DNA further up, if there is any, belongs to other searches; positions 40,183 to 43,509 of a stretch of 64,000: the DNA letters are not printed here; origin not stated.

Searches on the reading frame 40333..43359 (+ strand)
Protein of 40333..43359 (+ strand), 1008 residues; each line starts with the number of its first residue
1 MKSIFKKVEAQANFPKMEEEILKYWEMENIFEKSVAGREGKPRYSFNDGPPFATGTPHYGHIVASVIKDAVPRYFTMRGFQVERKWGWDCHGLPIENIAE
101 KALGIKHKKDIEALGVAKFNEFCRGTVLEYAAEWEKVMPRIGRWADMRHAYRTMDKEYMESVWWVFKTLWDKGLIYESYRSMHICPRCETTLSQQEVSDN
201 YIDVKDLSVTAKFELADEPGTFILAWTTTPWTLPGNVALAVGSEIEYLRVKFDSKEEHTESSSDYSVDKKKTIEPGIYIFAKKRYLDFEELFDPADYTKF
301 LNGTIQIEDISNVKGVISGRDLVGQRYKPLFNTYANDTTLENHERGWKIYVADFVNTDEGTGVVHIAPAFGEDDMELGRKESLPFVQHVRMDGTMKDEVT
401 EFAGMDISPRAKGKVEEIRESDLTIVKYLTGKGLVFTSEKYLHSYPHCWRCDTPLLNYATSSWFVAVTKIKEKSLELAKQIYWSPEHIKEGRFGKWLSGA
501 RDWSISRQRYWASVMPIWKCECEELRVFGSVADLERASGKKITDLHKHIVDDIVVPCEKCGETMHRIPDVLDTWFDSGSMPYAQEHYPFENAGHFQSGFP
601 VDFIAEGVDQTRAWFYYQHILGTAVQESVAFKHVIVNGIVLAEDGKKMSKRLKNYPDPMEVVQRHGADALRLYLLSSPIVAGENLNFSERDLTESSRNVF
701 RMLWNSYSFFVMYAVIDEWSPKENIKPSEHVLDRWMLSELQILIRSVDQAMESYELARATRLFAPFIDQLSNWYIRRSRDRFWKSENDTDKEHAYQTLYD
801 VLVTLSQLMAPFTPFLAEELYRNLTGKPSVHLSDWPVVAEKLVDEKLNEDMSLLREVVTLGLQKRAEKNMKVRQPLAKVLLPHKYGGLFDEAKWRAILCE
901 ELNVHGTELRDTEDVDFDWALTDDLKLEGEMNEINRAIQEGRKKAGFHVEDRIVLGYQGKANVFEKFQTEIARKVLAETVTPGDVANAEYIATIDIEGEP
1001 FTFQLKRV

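Call 84: search_protein_families(library=pfam, proteins=[window:40333-43359:+], max_evalue=0.001)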
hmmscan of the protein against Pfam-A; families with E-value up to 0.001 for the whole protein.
window:40333-43359:+ (1008 aa): 6 families
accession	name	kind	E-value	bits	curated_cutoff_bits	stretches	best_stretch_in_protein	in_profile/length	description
PF00133.28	tRNA-synt_1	-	1.1e-133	446.4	22.7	1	21-685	2-413/414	tRNA synthetases class I (I, L, M and V)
PF08264.19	Anticodon_1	-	6.2e-37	127.2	25.1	1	733-878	1-146/148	Anticodon-binding domain of tRNA ligase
PF09334.17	tRNA-synt_1g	-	7.9e-16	58.2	20.1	1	51-198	8-136/391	tRNA synthetases class I (M)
PF19302.4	DUF5915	-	2.2e-13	50.7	27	1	914-1007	101-194/195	Domain of unknown function (DUF5915)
PF01406.26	tRNA-synt_1e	-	5.9e-05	23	27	1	624-695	231-299/301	tRNA synthetases class I (C) catalytic domain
PF13603.12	tRNA-synt_1_2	-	0.00042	20.3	25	1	348-395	99-146/185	Leucyl-tRNA synthetase, editing domain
